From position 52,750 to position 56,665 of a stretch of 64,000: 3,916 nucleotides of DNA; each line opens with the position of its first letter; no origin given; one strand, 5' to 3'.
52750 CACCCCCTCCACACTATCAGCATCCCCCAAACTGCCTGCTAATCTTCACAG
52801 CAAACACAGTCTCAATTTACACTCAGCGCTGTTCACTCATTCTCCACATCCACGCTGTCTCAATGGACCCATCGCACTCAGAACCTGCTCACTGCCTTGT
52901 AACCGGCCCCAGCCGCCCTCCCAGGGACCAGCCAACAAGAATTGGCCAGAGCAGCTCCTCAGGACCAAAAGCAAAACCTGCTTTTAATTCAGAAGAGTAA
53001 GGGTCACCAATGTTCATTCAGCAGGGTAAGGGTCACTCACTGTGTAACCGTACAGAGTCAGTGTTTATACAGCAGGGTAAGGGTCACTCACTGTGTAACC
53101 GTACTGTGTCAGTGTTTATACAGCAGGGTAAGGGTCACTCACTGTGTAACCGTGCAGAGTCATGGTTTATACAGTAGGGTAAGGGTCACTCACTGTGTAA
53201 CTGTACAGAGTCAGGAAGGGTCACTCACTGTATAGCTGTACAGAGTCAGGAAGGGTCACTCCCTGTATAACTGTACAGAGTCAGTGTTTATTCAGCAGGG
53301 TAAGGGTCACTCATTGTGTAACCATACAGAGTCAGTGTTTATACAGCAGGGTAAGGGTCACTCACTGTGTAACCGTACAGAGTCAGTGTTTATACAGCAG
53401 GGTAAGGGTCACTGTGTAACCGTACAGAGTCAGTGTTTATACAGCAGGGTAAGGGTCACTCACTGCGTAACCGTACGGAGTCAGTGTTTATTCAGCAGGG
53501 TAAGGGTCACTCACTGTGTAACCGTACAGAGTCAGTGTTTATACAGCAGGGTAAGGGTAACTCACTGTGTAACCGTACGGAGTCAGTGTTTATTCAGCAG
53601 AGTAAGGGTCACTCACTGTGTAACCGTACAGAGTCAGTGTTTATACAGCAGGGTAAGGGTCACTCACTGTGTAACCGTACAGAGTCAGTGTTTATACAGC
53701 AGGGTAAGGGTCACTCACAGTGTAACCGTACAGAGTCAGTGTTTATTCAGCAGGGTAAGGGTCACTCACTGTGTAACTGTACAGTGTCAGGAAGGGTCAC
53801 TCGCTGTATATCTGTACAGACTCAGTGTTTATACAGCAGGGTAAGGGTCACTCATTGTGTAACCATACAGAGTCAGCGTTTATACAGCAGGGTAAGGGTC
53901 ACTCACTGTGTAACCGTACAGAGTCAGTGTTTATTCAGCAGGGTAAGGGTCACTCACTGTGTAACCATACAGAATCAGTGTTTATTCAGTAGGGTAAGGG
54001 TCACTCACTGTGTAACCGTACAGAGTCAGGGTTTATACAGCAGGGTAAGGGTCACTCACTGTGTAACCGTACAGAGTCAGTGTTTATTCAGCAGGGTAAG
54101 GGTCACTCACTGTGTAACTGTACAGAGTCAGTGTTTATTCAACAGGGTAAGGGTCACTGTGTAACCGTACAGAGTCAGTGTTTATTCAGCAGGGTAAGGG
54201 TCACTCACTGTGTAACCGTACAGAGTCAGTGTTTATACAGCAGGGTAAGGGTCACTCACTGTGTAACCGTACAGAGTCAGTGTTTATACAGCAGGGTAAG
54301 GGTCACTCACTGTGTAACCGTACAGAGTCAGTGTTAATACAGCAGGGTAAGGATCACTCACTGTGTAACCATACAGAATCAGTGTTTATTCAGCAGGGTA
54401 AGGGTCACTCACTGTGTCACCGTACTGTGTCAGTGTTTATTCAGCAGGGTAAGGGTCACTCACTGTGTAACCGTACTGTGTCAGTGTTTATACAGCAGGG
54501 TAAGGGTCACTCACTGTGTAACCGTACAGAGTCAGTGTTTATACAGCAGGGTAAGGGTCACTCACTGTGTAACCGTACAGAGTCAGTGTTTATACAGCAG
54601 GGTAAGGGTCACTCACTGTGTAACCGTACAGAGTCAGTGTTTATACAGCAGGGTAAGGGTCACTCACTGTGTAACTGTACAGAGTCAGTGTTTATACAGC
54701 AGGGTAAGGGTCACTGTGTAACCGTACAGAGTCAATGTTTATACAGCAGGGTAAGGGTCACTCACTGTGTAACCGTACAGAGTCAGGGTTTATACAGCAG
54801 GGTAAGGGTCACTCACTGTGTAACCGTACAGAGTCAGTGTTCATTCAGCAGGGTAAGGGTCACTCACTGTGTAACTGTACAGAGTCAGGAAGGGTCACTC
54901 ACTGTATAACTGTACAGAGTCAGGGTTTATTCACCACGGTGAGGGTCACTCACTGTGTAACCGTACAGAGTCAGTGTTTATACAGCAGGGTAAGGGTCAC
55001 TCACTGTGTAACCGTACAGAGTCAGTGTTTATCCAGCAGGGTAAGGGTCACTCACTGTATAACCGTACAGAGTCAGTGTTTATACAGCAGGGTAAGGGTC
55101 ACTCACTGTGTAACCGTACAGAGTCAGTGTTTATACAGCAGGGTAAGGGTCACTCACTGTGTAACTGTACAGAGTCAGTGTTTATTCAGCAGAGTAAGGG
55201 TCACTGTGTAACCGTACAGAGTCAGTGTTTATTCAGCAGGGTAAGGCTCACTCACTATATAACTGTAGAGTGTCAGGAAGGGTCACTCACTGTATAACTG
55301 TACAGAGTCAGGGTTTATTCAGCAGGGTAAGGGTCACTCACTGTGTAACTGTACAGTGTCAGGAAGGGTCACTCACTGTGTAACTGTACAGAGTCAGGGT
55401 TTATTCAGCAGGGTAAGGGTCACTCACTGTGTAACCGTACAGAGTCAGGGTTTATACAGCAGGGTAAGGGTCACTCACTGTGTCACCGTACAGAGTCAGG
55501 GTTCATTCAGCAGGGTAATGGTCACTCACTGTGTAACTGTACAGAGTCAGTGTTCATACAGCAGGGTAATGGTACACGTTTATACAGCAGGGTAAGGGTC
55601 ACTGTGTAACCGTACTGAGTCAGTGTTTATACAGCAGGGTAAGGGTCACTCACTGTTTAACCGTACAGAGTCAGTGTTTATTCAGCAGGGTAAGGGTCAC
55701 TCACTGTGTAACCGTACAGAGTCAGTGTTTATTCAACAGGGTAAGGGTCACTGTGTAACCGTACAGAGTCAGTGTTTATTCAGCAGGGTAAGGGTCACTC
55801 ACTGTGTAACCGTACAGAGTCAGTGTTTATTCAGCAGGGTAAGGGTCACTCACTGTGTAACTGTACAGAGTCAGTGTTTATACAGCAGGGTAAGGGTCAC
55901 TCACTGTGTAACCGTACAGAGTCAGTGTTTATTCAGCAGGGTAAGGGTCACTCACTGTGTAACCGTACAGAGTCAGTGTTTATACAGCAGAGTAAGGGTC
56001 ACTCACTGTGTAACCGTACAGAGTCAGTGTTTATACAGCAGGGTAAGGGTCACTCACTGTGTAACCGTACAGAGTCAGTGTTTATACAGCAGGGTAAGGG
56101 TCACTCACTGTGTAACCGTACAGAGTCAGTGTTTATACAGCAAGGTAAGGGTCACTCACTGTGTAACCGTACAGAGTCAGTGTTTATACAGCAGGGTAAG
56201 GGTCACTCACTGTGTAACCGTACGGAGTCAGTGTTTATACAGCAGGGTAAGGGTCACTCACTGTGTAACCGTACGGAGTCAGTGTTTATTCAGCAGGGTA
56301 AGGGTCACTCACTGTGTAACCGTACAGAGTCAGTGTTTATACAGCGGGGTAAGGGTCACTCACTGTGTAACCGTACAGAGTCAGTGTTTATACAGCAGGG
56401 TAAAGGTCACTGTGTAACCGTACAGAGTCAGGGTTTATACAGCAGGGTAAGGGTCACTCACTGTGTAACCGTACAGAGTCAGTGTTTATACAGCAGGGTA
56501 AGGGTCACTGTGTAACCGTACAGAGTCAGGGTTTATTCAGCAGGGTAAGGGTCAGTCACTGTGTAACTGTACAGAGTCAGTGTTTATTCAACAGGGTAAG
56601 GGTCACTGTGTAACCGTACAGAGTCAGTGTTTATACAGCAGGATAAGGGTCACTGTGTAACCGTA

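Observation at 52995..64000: Second, unrelated ~50-bp satellite E with its own higher-order repeats, extending beyond the window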

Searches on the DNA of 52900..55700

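Call 56: search_rna_families(source=window, start=52900, end=55700, threshold=evalue, max_evalue=1)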
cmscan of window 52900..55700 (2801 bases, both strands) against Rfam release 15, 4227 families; matches with E-value up to 1: 0.
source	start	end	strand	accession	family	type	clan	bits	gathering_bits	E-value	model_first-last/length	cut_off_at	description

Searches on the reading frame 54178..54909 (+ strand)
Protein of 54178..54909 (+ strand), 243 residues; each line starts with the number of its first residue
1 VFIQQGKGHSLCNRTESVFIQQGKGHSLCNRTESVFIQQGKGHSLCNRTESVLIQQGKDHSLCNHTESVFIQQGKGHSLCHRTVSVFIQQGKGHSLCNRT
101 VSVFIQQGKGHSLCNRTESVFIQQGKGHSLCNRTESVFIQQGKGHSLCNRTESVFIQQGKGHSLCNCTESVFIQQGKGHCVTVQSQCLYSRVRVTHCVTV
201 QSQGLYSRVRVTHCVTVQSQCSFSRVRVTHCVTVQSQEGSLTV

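Call 57: search_protein_families(library=pfam, proteins=[window:54178-54909:+], max_evalue=1)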
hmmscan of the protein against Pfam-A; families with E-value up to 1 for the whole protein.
window:54178-54909:+ (243 aa): 8 families
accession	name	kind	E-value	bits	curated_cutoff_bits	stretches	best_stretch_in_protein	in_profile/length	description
PF15705.11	TMEM132_N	-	1e-05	26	27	0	146-168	26-48/63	TMEM132 N-terminal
PF01050.24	MannoseP_isomer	-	3.2e-05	24.5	23.6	0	122-150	62-90/116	Mannose-6-phosphate isomerase C-terminal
PF10057.14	MpsC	-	0.0013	19.3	23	0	30-60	46-76/111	Na+-translocating membrane potential-generating system (MpsC)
PF16891.10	STPPase_N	-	0.0021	18.9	26.8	0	10-22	29-41/48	Serine-threonine protein phosphatase N-terminal domain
PF19065.6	P8_CR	-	0.082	13.3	26.9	0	139-189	23-72/124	Minor capsid protein P8 central region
PF09667.15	DUF2028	-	0.14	12.6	25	0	127-166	34-73/180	Domain of unknown function (DUF2028)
PF00190.28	Cupin_1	-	0.29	11.1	22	0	165-189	52-79/151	Cupin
PF23686.1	YkiC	-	0.74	10.4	27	0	164-171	18-25/39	YkiC-like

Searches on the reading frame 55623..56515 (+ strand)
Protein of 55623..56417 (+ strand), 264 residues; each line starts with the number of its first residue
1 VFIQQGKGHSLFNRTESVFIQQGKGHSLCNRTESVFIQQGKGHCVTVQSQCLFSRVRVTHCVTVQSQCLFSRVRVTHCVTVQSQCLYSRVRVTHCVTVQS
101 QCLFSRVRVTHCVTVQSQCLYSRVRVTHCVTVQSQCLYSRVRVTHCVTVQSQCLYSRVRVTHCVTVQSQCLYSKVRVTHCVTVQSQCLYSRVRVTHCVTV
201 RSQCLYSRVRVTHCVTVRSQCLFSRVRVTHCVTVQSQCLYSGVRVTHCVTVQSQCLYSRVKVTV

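Call 22: find_homologous_proteins(query=window:55623-56417:+, max_evalue=0.001)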
Query window:55623-56417:+: 8000 candidates shared short words with the query, none scored E <= 0.001.

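Call 57: search_protein_families(library=pfam, proteins=[window:55623-56417:+, window:55772-56515:+], max_evalue=1)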
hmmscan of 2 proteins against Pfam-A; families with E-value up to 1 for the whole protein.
window:55623-56417:+ (264 aa): 3 families
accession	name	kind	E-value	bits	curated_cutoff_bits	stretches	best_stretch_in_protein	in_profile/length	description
PF16860.10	CX9C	-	1.3e-05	25.5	26.4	0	167-181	26-40/44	CHCH-CHCH-like Cx9C, IMS import disulfide relay-system,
PF25084.1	LbH_EIF2B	-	5.6e-05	23.5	54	2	43-109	32-99/105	EIF2B subunit epsilon LbH domain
PF24894.1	Hexapep_GlmU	-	0.0032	18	23.3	0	46-95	31-80/104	GlmU-like, C-terminal hexapeptide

window:55772-56515:+ (247 aa): 7 families
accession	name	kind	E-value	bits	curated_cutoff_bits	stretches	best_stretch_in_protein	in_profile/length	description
PF15705.11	TMEM132_N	-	1.3e-09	38.5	27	0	60-74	25-39/63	TMEM132 N-terminal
PF01050.24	MannoseP_isomer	-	1.6e-07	32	23.6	0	139-167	62-90/116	Mannose-6-phosphate isomerase C-terminal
PF16891.10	STPPase_N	-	8.2e-05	23.4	26.8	0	61-73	29-41/48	Serine-threonine protein phosphatase N-terminal domain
PF09667.15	DUF2028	-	0.0061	17.1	25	0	60-99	35-74/180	Domain of unknown function (DUF2028)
PF19065.6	P8_CR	-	0.15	12.5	26.9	0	173-220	23-69/124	Minor capsid protein P8 central region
PF23686.1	YkiC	-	0.16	12.5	27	0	28-35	18-25/39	YkiC-like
PF04541.19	Herpes_U34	-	0.37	10.5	26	0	7-47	4-44/175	Herpesvirus virion protein U34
